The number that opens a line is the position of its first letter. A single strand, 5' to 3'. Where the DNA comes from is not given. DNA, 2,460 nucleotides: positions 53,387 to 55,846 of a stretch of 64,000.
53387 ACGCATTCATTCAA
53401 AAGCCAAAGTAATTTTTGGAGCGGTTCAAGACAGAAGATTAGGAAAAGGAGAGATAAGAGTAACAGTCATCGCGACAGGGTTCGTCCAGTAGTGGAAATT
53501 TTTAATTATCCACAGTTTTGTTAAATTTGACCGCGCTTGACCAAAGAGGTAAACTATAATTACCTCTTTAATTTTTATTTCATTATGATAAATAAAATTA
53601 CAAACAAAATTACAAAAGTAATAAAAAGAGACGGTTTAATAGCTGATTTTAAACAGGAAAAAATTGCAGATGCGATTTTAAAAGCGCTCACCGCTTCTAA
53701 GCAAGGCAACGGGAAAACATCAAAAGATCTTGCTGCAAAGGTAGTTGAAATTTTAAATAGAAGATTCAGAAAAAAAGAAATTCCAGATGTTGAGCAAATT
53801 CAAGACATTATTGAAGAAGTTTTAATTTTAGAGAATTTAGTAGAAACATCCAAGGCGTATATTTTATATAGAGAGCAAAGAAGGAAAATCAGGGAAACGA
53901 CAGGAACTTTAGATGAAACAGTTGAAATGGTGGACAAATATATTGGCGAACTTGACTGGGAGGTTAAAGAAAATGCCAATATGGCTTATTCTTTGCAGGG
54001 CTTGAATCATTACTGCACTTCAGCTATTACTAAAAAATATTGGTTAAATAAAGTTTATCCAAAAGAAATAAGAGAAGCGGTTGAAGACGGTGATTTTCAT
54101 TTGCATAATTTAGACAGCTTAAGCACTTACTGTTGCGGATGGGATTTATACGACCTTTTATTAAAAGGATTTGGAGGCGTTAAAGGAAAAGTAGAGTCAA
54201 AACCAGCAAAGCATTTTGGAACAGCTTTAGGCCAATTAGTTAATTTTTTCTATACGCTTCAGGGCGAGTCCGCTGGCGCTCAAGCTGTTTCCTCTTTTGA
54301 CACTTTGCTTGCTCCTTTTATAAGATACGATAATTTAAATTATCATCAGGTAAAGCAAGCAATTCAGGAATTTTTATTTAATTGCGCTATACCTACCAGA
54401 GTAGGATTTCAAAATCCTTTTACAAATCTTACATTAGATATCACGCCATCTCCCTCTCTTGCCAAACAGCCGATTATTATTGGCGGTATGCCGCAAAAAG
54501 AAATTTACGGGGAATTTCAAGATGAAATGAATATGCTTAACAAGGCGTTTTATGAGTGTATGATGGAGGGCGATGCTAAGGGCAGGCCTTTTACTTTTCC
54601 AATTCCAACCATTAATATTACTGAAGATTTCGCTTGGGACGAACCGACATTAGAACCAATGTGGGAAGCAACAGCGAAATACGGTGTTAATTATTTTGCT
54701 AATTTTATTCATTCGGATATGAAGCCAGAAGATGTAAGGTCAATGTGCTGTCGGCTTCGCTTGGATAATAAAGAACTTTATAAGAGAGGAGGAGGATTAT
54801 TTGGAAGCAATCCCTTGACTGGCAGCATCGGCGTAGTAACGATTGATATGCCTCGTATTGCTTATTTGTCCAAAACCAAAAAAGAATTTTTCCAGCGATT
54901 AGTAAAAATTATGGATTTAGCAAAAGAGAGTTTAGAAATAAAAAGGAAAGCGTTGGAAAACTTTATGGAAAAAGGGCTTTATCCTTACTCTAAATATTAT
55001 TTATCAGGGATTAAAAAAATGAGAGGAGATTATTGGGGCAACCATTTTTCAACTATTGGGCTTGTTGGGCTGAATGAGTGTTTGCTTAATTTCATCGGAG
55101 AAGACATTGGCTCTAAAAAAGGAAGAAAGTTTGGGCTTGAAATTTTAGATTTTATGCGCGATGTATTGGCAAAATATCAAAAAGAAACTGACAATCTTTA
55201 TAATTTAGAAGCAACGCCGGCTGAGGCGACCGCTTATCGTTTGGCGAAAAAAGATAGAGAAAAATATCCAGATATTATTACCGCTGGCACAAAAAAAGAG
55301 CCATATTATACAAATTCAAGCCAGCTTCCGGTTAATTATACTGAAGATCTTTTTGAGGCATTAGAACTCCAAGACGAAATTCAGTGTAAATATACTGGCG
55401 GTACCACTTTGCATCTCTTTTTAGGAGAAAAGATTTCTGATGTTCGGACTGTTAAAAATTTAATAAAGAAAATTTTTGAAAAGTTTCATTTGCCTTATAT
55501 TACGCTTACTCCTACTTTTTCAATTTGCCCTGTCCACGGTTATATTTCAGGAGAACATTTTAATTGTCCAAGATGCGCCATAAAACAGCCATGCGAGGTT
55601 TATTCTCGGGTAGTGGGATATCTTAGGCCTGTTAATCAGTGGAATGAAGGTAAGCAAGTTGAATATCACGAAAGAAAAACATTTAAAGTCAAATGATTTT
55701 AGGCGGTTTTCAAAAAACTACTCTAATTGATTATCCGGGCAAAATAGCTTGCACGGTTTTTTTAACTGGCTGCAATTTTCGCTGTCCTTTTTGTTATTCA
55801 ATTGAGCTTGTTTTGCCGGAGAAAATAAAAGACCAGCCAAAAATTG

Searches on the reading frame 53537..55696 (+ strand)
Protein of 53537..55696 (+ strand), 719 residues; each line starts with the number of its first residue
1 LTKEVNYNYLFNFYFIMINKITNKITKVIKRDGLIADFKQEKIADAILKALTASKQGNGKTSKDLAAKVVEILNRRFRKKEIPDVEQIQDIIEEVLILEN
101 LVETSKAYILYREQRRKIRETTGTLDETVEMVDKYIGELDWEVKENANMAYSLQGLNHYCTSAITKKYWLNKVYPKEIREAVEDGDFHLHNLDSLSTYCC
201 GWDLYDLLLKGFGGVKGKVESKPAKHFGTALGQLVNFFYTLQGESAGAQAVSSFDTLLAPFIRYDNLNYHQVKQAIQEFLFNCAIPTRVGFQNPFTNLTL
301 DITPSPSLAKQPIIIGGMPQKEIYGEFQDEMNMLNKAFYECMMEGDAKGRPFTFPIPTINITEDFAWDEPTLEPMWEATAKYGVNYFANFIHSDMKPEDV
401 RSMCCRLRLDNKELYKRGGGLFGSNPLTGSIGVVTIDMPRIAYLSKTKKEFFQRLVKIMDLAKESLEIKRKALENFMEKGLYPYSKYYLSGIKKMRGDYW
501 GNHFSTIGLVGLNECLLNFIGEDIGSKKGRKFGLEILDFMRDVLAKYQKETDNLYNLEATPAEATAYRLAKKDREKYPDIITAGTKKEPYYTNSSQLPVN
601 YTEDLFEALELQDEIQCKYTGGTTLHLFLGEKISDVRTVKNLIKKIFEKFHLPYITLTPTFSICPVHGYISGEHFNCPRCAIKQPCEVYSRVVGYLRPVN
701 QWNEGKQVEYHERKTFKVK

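Call 4: search_protein_families(library=pfam, proteins=[window:53537-55696:+], max_evalue=0.01)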
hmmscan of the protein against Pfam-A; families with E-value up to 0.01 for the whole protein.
window:53537-55696:+ (719 aa): 2 families
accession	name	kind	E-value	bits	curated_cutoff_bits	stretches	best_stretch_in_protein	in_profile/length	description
PF13597.11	NRDD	-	6.6e-194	646.1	26.2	1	145-716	1-562/562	Anaerobic ribonucleoside-triphosphate reductase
PF03477.21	ATP-cone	-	3.8e-19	69.4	25.8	1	27-116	2-87/88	ATP cone domain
